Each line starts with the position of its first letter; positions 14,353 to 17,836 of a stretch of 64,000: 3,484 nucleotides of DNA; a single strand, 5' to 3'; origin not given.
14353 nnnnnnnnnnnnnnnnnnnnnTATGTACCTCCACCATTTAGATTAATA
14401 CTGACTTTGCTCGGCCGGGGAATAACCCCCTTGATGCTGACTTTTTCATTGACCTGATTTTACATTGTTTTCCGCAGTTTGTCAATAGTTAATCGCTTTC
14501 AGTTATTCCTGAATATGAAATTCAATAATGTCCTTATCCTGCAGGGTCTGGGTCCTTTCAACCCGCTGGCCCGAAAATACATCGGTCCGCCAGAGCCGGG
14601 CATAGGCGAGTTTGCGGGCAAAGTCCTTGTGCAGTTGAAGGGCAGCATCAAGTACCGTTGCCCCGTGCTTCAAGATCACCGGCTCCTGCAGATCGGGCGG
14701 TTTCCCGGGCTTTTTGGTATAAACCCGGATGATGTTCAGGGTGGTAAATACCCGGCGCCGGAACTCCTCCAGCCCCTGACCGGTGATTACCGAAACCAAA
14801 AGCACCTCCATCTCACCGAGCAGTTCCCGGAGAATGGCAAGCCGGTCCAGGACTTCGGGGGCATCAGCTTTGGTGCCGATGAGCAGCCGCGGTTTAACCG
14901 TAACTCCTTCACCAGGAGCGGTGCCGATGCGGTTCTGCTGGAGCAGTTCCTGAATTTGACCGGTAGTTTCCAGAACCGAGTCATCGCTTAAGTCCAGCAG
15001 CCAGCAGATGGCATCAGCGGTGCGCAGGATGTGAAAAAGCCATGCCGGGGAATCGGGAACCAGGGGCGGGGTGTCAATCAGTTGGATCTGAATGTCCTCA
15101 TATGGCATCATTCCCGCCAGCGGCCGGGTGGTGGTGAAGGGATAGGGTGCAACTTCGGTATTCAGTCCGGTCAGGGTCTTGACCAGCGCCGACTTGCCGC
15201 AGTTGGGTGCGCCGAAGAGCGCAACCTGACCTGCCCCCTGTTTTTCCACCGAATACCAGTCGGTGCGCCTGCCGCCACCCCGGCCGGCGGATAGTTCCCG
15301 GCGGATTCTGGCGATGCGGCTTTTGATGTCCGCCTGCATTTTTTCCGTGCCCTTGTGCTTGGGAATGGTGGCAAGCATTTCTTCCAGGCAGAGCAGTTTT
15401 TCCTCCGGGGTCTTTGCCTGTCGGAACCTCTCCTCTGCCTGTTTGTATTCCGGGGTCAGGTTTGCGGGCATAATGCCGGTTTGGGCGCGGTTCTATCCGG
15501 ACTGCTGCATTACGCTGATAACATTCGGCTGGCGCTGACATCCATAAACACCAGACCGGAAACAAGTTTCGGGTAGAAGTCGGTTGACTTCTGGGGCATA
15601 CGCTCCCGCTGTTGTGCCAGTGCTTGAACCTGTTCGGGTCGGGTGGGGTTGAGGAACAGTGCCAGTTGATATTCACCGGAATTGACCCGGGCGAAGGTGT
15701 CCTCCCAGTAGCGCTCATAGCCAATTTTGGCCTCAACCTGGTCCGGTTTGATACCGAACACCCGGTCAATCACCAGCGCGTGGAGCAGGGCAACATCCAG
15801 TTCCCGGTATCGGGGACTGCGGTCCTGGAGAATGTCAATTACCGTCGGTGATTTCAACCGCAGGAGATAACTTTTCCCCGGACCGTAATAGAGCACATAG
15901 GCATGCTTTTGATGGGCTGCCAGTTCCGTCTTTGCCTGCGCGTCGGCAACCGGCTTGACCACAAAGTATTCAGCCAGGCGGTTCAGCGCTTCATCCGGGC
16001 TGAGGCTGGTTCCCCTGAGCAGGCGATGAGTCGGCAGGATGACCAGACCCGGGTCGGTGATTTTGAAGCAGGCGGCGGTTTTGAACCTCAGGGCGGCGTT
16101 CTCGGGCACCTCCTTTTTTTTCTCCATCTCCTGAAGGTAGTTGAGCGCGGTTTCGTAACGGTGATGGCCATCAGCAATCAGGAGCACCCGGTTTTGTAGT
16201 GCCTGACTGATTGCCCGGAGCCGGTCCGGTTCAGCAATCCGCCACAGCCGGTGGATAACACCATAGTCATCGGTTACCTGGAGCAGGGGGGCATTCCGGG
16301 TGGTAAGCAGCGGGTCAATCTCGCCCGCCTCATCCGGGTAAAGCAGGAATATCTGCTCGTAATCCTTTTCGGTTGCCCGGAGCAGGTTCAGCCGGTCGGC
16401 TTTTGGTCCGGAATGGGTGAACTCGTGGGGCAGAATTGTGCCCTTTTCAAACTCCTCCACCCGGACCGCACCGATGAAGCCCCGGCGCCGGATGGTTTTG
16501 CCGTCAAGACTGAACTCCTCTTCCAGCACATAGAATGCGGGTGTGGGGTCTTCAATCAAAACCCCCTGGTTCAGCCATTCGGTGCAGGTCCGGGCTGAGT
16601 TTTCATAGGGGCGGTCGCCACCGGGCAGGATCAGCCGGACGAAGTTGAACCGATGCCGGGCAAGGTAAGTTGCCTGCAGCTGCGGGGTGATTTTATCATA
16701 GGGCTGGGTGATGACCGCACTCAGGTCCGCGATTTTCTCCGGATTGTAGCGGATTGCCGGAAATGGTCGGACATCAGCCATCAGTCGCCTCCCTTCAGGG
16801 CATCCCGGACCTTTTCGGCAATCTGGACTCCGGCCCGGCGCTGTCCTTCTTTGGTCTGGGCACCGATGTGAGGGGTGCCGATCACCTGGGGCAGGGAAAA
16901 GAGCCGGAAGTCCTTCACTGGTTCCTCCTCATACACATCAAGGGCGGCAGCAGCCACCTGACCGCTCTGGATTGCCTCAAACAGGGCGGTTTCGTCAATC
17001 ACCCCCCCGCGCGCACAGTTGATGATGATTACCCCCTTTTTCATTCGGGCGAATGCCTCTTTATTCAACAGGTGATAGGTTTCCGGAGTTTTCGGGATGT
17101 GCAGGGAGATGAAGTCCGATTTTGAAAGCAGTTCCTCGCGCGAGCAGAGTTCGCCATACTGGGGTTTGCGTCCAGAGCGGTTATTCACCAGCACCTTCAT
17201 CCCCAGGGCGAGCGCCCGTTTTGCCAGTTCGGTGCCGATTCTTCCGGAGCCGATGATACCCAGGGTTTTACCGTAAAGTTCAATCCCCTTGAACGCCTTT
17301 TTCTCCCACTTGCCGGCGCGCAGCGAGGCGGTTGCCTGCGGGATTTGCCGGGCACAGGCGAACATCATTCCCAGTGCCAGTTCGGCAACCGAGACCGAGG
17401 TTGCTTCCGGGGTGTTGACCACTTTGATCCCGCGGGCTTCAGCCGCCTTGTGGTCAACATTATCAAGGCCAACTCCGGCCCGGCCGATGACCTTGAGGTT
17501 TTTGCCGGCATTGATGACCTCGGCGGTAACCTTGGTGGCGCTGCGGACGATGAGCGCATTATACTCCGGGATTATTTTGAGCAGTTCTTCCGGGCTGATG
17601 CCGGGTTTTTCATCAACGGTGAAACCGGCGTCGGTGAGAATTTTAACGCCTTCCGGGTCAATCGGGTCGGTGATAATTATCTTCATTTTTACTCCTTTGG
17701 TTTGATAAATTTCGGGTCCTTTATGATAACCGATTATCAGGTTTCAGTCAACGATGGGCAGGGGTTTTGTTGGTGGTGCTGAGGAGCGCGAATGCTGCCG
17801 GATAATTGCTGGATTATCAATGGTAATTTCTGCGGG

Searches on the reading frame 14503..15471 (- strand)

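Call 54: search_protein_families(library=pfam, proteins=[window:14503-15471:-], max_evalue=0.00001)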
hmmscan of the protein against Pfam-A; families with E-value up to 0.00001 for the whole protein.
window:14503-15471:- (322 aa): 3 families
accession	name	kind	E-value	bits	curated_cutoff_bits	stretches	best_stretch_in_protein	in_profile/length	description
PF01926.29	MMR_HSR1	-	2.1e-16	60.5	21.9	1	82-179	1-102/113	50S ribosome-binding GTPase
PF02824.27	TGS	-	3.8e-13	49.7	22.2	1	248-318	1-58/60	TGS domain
PF02421.24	FeoB_N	-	1.3e-09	38.2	27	1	82-135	2-55/156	Ferrous iron transport protein B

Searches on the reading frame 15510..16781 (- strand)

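Call 54: search_protein_families(library=pfam, proteins=[window:15510-16781:-], max_evalue=0.00001)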
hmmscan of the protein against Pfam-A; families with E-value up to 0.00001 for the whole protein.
window:15510-16781:- (423 aa): 1 family
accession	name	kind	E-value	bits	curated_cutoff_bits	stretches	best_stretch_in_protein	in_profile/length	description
PF06245.16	DUF1015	-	3e-85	286.4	25.8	1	4-330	1-324/325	Protein of unknown function (DUF1015)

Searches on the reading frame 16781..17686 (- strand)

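Call 54: search_protein_families(library=pfam, proteins=[window:16781-17686:-], max_evalue=0.00001)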
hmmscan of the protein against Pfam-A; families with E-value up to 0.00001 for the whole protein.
window:16781-17686:- (301 aa): 3 families
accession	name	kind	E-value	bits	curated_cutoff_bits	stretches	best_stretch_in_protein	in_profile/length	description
PF02826.25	2-Hacid_dh_C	-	1.7e-62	210.4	25.1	1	105-275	1-178/178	D-isomer specific 2-hydroxyacid dehydrogenase, NAD binding domain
PF00389.36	2-Hacid_dh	-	4.6e-36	123.9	24.6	1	3-300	1-127/134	D-isomer specific 2-hydroxyacid dehydrogenase, catalytic domain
PF03446.21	NAD_binding_2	-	7.8e-06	26.4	21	0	142-243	2-111/161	NAD binding domain of 6-phosphogluconate dehydrogenase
